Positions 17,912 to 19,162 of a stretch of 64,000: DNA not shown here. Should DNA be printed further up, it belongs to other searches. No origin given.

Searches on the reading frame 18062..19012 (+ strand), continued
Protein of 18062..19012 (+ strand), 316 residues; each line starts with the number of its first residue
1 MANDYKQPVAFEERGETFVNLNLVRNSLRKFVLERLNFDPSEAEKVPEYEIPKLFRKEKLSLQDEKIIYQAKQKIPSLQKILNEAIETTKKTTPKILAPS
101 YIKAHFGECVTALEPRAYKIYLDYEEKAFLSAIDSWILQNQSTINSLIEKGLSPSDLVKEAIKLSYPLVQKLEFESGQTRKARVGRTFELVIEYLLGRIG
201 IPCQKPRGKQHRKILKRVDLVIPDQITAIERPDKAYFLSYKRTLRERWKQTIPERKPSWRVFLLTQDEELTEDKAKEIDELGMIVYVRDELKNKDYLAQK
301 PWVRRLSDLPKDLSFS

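Call 27: find_encoding_contigs(protein=P0009, flank=7000, max_places=6)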
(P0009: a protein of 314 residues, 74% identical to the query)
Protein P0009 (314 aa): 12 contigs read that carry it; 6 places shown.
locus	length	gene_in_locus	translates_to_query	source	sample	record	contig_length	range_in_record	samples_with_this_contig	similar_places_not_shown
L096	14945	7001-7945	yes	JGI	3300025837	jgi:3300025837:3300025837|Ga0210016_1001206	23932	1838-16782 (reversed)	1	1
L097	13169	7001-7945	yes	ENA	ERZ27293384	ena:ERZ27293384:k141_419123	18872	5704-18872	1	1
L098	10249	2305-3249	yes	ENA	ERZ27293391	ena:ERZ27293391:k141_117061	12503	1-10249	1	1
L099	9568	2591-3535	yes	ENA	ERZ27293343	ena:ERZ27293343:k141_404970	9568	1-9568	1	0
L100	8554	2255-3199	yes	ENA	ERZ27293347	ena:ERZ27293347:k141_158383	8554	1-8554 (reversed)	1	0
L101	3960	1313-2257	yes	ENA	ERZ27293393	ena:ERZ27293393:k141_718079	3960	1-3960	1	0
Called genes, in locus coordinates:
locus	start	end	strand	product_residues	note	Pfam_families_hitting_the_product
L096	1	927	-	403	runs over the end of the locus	PF07690:MFS_1, PF00083:Sugar_tr (weak)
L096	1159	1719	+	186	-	PF00156:Pribosyltran, PF14681:UPRTase (faint)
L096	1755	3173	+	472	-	PF02729:OTCace_N, PF00185:OTCace, PF02748:PyrI_C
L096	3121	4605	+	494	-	PF07969:Amidohydro_3 (weak), PF01979:Amidohydro_1, PF12890:DHOase, PF07969:Amidohydro_3 (weak)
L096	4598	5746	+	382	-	PF00988:CPSase_sm_chain, PF00117:GATase, PF07722:Peptidase_C26 (faint)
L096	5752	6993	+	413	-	PF01555:N6_N4_Mtase, PF01170:UPF0020 (weak)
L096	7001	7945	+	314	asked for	PF09019:EcoRII-C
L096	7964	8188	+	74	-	PF15919:HicB_lk_antitox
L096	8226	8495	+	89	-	-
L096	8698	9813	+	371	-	-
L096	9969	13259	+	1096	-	PF25596:CPSase_L_D1, PF02786:CPSase_L_D2, PF02787:CPSase_L_D3, PF25596:CPSase_L_D1, PF01071:GARS_A (weak), PF02786:CPSase_L_D2, PF07478:Dala_Dala_lig_C, PF02142:MGS, +3 more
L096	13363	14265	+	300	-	PF10418:DHODB_Fe-S_bind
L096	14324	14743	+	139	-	PF01894:YjbQ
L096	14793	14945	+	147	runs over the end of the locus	PF00459:Inositol_P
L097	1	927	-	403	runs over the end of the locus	PF07690:MFS_1, PF00083:Sugar_tr (weak)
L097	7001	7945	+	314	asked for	PF09019:EcoRII-C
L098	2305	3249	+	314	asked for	PF09019:EcoRII-C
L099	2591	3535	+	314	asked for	PF09019:EcoRII-C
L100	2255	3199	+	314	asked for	PF09019:EcoRII-C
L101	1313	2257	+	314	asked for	PF09019:EcoRII-C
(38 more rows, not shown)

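Call 29: find_encoding_contigs(protein=P0022, flank=5000, max_places=3)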
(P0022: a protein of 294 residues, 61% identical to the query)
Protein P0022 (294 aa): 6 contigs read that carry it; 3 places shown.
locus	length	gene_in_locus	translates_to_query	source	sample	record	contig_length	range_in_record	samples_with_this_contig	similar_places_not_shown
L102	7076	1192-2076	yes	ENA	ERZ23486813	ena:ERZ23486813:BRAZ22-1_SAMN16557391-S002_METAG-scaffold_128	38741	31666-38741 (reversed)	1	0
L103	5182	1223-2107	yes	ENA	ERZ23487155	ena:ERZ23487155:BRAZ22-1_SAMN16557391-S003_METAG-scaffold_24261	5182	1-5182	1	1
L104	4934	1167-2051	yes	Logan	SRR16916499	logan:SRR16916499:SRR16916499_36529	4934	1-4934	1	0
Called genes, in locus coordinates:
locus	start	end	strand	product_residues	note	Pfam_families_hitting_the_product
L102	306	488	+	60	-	PF12728:HTH_17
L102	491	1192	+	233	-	PF20582:UPF0758_N, PF12826:HHH_2 (weak), PF14520:HHH_5, PF00633:HHH (weak), PF04002:RadC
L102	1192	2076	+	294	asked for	PF09019:EcoRII-C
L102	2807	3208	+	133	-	-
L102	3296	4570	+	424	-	PF01555:N6_N4_Mtase, PF01170:UPF0020 (faint), PF02086:MethyltransfD12 (faint)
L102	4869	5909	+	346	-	PF07508:Recombinase, PF13408:Zn_ribbon_recom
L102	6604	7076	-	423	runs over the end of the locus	PF00862:GT-B_Sucrose_synth (weak), PF13439:Glyco_transf_4, PF13579:Glyco_trans_4_4, PF20706:GT4-conflict, PF00534:Glycos_transf_1, PF13692:Glyco_trans_1_4, PF13524:Glyco_trans_1_2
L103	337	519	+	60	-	PF12728:HTH_17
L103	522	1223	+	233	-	PF20582:UPF0758_N, PF12826:HHH_2 (weak), PF14520:HHH_5, PF00633:HHH (weak), PF04002:RadC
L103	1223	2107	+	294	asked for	PF09019:EcoRII-C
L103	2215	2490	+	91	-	-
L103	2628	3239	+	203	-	PF00078:RVT_1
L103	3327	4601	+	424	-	PF01555:N6_N4_Mtase, PF01170:UPF0020 (faint), PF02086:MethyltransfD12 (faint)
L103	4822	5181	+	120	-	?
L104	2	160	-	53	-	?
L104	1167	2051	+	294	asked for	PF09019:EcoRII-C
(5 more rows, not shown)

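Call 30: find_encoding_contigs(protein=P0039, flank=5000, max_places=3)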
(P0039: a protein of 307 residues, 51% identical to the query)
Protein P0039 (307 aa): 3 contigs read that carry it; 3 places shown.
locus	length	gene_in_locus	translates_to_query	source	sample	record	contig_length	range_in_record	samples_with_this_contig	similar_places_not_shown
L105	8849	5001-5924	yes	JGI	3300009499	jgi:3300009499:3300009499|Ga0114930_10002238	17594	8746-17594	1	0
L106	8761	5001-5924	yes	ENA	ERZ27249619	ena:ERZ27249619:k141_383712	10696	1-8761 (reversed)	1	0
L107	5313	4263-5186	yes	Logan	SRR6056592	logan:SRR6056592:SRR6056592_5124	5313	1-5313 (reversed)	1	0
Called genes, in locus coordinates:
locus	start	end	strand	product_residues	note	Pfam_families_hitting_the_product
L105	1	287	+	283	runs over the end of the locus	-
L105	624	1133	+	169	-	PF04326:SLFN_AlbA_2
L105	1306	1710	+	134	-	PF13749:HATPase_c_4 (weak)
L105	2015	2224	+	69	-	PF12728:HTH_17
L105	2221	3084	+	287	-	PF02899:Phage_int_SAM_1, PF13495:Phage_int_SAM_4 (faint), PF00589:Phage_integrase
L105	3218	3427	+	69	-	-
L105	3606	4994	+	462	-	PF01555:N6_N4_Mtase, PF01170:UPF0020 (faint)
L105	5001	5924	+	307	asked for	PF09019:EcoRII-C (weak)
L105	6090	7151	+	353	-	PF02661:Fic, PF12802:MarR_2 (weak)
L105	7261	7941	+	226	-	-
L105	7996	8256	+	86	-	-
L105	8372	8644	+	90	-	PF00216:Bac_DNA_binding, PF18291:HU-HIG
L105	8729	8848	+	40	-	?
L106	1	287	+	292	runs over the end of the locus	-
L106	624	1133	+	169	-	PF04326:SLFN_AlbA_2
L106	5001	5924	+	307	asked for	PF09019:EcoRII-C (weak)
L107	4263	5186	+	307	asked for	PF09019:EcoRII-C (weak)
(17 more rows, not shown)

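Call 31: find_encoding_contigs(protein=P0072, flank=5000, max_places=3)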
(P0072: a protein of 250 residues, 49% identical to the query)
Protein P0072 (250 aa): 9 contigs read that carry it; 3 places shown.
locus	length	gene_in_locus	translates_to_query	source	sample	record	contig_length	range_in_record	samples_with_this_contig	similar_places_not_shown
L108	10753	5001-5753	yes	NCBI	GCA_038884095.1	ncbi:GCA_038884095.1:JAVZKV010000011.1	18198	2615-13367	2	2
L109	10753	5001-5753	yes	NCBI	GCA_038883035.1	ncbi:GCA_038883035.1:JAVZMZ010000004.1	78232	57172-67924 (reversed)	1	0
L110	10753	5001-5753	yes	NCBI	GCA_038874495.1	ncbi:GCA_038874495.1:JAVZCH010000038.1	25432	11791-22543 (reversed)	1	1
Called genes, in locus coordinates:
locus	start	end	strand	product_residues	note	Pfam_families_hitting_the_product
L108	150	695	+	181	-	PF00145:DNA_methylase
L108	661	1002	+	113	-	PF00145:DNA_methylase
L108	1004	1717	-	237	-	PF02517:Rce1-like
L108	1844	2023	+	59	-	-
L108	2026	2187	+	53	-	-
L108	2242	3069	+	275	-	-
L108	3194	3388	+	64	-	-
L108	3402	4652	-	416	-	PF01555:N6_N4_Mtase, PF01170:UPF0020 (faint)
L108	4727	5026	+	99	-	PF25213:HVO_A0261_N, PF01022:HTH_5 (weak)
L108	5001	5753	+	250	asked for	PF09019:EcoRII-C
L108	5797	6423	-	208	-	-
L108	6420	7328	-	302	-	-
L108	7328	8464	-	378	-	PF07693:KAP_NTPase (weak), PF13401:AAA_22 (faint)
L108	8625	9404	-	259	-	-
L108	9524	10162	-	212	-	-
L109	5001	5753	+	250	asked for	PF09019:EcoRII-C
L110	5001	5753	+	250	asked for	PF09019:EcoRII-C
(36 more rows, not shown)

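Call 49: find_encoding_contigs(protein=P0010, flank=5000, max_places=3)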
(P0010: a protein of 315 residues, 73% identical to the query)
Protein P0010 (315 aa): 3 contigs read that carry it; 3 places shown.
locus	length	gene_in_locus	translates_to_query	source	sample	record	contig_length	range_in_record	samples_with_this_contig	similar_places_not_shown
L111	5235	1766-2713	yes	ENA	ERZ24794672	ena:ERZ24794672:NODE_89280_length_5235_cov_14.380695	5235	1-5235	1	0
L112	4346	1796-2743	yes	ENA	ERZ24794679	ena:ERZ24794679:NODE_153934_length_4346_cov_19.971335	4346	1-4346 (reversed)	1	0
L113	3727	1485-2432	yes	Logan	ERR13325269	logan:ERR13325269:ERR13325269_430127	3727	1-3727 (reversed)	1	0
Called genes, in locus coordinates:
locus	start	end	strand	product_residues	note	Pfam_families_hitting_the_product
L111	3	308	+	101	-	?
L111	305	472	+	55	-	-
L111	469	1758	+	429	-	PF01555:N6_N4_Mtase, PF01170:UPF0020 (weak), PF02086:MethyltransfD12 (weak)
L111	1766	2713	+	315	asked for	PF09019:EcoRII-C (weak)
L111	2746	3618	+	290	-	PF04326:SLFN_AlbA_2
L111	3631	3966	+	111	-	-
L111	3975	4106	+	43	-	-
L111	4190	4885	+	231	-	PF01797:Y1_Tnp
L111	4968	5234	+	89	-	?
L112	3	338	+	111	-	?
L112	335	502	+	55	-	-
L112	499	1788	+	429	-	PF01555:N6_N4_Mtase, PF01170:UPF0020 (weak), PF02086:MethyltransfD12 (weak)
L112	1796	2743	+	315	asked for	PF09019:EcoRII-C (weak)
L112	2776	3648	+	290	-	PF04326:SLFN_AlbA_2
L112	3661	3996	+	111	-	-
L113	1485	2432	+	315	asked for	PF09019:EcoRII-C (weak)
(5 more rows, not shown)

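Call 50: find_encoding_contigs(protein=P0005, flank=5000, max_places=3)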
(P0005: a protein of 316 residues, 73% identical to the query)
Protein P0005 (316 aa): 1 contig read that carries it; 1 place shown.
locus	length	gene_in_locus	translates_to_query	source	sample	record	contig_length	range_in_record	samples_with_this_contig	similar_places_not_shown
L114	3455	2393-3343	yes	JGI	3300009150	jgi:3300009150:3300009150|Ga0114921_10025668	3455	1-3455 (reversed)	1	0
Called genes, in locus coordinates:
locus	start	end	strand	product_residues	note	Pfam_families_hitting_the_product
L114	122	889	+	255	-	-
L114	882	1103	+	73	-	PF15970:HicB-like_2 (weak), PF15919:HicB_lk_antitox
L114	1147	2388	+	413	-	PF01555:N6_N4_Mtase, PF01170:UPF0020 (weak), PF02086:MethyltransfD12 (weak)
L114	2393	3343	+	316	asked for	PF09019:EcoRII-C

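Call 59: search_protein_families(library=pfam, proteins=[L096:8698-9813:+, L091:7665-8030:+], max_evalue=0.01)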
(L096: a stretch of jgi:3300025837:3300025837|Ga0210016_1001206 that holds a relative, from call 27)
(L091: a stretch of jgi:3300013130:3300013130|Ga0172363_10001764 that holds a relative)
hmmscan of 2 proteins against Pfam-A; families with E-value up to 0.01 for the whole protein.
L096:8698-9813:+ (371 aa): 0 families

L091:7665-8030:+ (121 aa): 3 families
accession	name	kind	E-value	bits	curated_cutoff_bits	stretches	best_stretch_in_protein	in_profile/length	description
PF01939.22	NucS_C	-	6e-05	23.5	24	1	43-121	33-108/124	Endonuclease NucS C-terminal domain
PF13588.12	HSDR_N_2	-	0.0025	18.3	25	1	30-87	25-84/110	Type I restriction enzyme R protein N terminus (HSDR_N)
PF04313.20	HSDR_N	-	0.0035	17.7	25.1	1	31-78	116-162/198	Type I restriction enzyme R protein N terminus (HSDR_N)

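Call 65: search_protein_families(library=pfam, proteins=[L114:122-889:+, L111:2746-3618:+, L096:8226-8495:+, L091:7290-7631:+], max_evalue=0.01)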
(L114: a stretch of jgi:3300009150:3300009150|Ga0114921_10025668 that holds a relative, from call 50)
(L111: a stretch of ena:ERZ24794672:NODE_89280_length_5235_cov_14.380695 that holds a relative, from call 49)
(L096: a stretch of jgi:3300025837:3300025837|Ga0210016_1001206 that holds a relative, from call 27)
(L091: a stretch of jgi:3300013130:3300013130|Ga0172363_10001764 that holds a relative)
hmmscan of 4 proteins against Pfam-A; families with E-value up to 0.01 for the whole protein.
L114:122-889:+ (255 aa): 0 families

L111:2746-3618:+ (290 aa): 1 family
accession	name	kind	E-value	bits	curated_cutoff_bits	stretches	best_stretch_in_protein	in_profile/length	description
PF04326.19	SLFN_AlbA_2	-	4.1e-10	40.7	25.3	1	28-154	1-112/118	Schlafen, AlbA_2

L096:8226-8495:+ (89 aa): 0 families

L091:7290-7631:+ (113 aa): 0 families

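Call 66: predict_structure(alignment_id=A4)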
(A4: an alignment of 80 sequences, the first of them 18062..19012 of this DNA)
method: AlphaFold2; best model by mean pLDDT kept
length: 316 residues; sequences in the alignment: 80
mean_pLDDT: 88.2   pTM: 0.82
mean pLDDT of the five models: 88.2, 87.7, 87.4, 86.2, 84.8
residues with pLDDT >= 90: 238; 70-90: 36; 50-70: 27; < 50: 15
segments of 3 or more residues with pLDDT < 50: 1-4
pLDDT, mean of each block of 10 residues (from residue 1): 46 74 93 81 51 60 95 96 98 97 98 96 96 96 95 94 94 91 91 97 95 91 95 93 80 72 94 95 95 97 97 77
secondary structure, 60 per line:
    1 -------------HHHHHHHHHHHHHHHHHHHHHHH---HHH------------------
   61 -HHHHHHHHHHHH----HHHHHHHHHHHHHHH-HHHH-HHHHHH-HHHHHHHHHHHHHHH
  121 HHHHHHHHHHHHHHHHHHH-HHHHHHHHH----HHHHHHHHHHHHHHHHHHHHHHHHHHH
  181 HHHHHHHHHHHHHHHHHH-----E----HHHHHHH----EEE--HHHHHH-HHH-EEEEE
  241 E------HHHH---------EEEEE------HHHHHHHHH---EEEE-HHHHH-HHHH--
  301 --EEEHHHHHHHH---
elements in order: H14-36 H62-73 H78-92 H94-97 H99-104 H106-139 H141-149 H154-198 H209-215 E220-222 H225-230 E236-241 H248-251 E261-265 H272-280 E284-287 H289-293 H295-298 E303-305 H306-313

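Call 68: fold_search(model_id=the predicted structure, library=pdb)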
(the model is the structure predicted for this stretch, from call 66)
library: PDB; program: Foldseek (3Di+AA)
matches with E <= 10: 291; with E <= 0.001: 10
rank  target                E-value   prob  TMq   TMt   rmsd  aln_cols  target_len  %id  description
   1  2gb7_A                3.3e-10  1.00  0.64  0.69   3.4       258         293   20  Metal-depleted Ecl18kI in complex with uncleaved, modified DNA (released 2006-06-20)
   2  2fqz_C                3.6e-10  1.00  0.64  0.69   3.4       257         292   21  Metal-depleted Ecl18kI in complex with uncleaved DNA (released 2006-06-20)
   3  2gb7_C                4.0e-10  1.00  0.64  0.68   3.6       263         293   20  Metal-depleted Ecl18kI in complex with uncleaved, modified DNA (released 2006-06-20)
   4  2fqz_A                4.4e-10  1.00  0.64  0.69   3.4       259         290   20  Metal-depleted Ecl18kI in complex with uncleaved DNA (released 2006-06-20)
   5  2gb7_B                7.5e-10  1.00  0.64  0.69   3.5       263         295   21  Metal-depleted Ecl18kI in complex with uncleaved, modified DNA (released 2006-06-20)
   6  2fqz_B                1.6e-09  1.00  0.63  0.68   3.5       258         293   20  Metal-depleted Ecl18kI in complex with uncleaved DNA (released 2006-06-20)
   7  3bm3_A                7.9e-09  1.00  0.53  0.63   5.4       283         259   22  Restriction endonuclease PspGI-substrate DNA complex (released 2008-09-16)
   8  3bm3_B                1.9e-08  1.00  0.51  0.62   6.5       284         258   22  Restriction endonuclease PspGI-substrate DNA complex (released 2008-09-16)
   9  3hqg_A                1.9e-05  1.00  0.47  0.65   5.8       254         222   22  Crystal structure of restriction endonuclease EcoRII catalytic C-terminal domain in complex with cognate DNA (released 2009-09-22)
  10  1na6_B                3.3e-05  1.00  0.46  0.38   5.9       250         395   21  Crystal structure of restriction endonuclease EcoRII mutant R88A (released 2003-12-16)
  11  1na6_A                3.7e-03  1.00  0.40  0.35   7.1       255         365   19  Crystal structure of restriction endonuclease EcoRII mutant R88A (released 2003-12-16)
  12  6ylg_b                1.5e-01  0.20  0.17  0.10  23.0       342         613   12  Rix1-Rea1 pre-60S particle - 60S core, body 1 (rigid body refinement) (released 2020-07-29)
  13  7z34_b                1.7e-01  0.13  0.13  0.08  24.5       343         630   11  Structure of pre-60S particle bound to DRG1(AFG2). (released 2022-09-21)
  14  4tql_A                3.9e-01  0.15  0.15  0.19  18.6       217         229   11  Computationally designed three helix bundle (released 2014-10-15)
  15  3o42_A                4.5e-01  0.12  0.13  0.18  22.4       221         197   10  Complex of an alpha/beta-peptide based on the gp41 CHR domain bound to gp41-5 (released 2011-08-24)
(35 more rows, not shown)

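Call 74: find_related_loci(query=A4, collection=viral_contigs, flank=6000)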
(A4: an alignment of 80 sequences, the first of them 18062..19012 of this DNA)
Query A4 (316 aa) in viral_contigs; peptide patterns used: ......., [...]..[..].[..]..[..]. (x = any residue, [..] = any of these).
47 stretches matched a pattern; 6 encode a relative of the query (tblastn E <= 1e-3); 6 distinct loci.
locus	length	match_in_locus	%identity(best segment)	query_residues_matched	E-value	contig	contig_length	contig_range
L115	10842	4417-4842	31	152-295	1e-12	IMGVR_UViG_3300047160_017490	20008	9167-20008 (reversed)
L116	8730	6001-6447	32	148-293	5e-12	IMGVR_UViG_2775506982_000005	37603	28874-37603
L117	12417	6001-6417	33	174-313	1e-10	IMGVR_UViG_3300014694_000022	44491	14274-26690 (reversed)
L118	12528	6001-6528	27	101-274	8e-8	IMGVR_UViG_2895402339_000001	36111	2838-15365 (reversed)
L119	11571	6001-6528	27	101-274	3e-7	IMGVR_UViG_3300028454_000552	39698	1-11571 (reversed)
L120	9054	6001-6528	27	101-274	3e-7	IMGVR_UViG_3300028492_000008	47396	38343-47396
